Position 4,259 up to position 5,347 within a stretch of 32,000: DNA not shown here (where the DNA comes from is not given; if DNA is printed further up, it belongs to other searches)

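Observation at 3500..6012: DUF4058 (nuclease-like) plus TIGR02996/SUKH module embedded inside the glycine-cleavage operon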

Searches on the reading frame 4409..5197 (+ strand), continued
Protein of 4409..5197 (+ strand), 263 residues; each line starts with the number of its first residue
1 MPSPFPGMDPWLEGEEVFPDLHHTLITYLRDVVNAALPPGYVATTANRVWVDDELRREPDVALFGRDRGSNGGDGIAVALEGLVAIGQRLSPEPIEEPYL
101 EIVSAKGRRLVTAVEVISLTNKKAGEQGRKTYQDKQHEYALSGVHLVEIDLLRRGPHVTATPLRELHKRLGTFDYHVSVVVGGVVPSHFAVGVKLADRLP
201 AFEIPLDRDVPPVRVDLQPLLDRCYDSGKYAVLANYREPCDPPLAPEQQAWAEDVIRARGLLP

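Call 82: fold_search(model_id=the predicted structure, library=viral)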
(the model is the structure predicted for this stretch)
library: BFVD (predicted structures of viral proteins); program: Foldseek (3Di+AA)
matches with E <= 10: 409; with E <= 0.001: 0
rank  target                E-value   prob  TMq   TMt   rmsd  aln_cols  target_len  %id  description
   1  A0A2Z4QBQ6            1.9e-02  0.23  0.21  0.23  15.2       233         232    9  Endonuclease/exonuclease/phosphatase domain-containing protein [Streptomyces phage Yosif]
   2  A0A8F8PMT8            2.2e-02  0.06  0.11  0.07  20.9       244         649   15  Uncharacterized protein [Clandestinovirus]
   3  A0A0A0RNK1            2.4e-02  0.41  0.27  0.15  25.7       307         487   11  Uncharacterized protein [Bacillus phage Moonbeam]
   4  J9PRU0                2.6e-02  0.54  0.28  0.24  19.8       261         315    8  DUF2726 domain-containing protein [Bacillus phage B5S]
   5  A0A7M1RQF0            3.3e-02  0.28  0.20  0.17  10.2       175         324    8  Exonuclease [uncultured phage cr52_1]
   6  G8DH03                4.4e-02  0.08  0.14  0.15  19.5       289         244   11  (no name in the UniProt tables at hand)
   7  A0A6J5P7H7            7.6e-02  0.82  0.25  0.42   5.6       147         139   14  Uncharacterized protein (Fragment) [uncultured Caudovirales phage]
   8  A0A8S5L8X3            7.6e-02  0.14  0.17  0.26  21.0       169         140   11  Uncharacterized protein [Siphoviridae sp. ct4T77]
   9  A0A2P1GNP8            9.1e-02  0.18  0.21  0.11  10.7       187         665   18  PA (Fragment) [Wenling orthomyxo-like virus 1]
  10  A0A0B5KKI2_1          9.1e-02  0.09  0.17  0.05  17.3       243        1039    8  RNA-directed RNA polymerase L [Wuhan horsefly Virus]
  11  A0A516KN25            1.2e-01  0.92  0.28  0.24   4.0       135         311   10  DUF2726 domain-containing protein [Bacillus phage vB_BmeM-Goe8]
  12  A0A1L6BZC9            1.4e-01  0.63  0.27  0.34   7.7       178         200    7  (no name in the UniProt tables at hand)
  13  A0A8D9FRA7            1.6e-01  0.13  0.14  0.18  17.4       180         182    8  Uncharacterized protein [uncultured marine phage]
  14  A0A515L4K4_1          1.9e-01  0.44  0.24  0.07   6.8       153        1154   10  RNA-directed RNA polymerase L [Jujube yellow mottle-associated virus]
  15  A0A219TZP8            2.1e-01  0.33  0.23  0.21   9.8       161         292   11  RNA-dependent RNA polymerase (Fragment) [Emaravirus cajani]
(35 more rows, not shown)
